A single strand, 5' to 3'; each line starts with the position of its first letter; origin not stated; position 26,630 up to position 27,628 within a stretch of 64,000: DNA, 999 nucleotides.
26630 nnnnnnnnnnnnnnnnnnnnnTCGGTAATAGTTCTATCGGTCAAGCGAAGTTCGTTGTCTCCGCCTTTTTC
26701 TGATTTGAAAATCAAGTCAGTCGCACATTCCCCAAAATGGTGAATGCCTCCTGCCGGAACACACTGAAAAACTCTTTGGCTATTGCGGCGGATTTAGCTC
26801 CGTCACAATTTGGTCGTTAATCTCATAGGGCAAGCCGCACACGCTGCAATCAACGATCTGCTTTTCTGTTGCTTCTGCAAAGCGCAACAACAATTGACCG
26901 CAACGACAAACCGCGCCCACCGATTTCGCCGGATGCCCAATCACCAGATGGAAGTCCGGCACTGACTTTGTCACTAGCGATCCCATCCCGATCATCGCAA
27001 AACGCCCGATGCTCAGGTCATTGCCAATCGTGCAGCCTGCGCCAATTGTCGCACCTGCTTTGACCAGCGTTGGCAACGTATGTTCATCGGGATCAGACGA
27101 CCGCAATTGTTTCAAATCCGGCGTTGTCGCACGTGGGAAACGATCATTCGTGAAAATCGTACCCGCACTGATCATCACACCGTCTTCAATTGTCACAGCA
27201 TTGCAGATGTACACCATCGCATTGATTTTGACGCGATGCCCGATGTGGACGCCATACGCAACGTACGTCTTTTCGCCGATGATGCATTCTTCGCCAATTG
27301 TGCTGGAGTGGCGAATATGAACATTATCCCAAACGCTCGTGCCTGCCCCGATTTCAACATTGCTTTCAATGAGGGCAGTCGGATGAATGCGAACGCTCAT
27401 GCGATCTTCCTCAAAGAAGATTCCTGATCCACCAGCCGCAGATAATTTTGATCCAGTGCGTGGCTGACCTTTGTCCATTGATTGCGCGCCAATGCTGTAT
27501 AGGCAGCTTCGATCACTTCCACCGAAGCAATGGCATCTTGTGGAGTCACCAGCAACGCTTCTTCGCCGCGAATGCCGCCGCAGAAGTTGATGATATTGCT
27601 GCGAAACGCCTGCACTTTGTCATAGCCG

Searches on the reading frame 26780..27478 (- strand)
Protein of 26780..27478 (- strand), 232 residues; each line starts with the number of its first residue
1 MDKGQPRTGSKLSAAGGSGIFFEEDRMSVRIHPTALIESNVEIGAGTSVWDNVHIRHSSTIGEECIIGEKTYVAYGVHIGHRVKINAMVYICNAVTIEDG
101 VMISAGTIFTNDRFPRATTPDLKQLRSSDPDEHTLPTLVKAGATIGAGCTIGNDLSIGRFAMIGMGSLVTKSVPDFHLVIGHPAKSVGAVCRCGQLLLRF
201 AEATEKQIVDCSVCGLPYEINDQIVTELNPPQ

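Call 74: search_protein_families(library=pfam, proteins=[window:26780-27478:-])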
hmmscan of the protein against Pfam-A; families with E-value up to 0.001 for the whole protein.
window:26780-27478:- (232 aa): 4 families
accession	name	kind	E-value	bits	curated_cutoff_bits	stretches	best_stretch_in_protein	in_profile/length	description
PF00132.30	Hexapep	-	1.7e-19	69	27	4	40-73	1-34/36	Bacterial transferase hexapeptide (six repeats)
PF25084.1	LbH_EIF2B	-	7.3e-15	55.3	54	1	28-110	9-94/105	EIF2B subunit epsilon LbH domain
PF14602.12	Hexapep_2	-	3.2e-07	30.4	27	1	60-91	3-32/34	Hexapeptide repeat of succinyl-transferase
PF25087.1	GMPPB_C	-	6.2e-06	26.3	39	0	72-113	6-47/110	GMPPB C-terminal domain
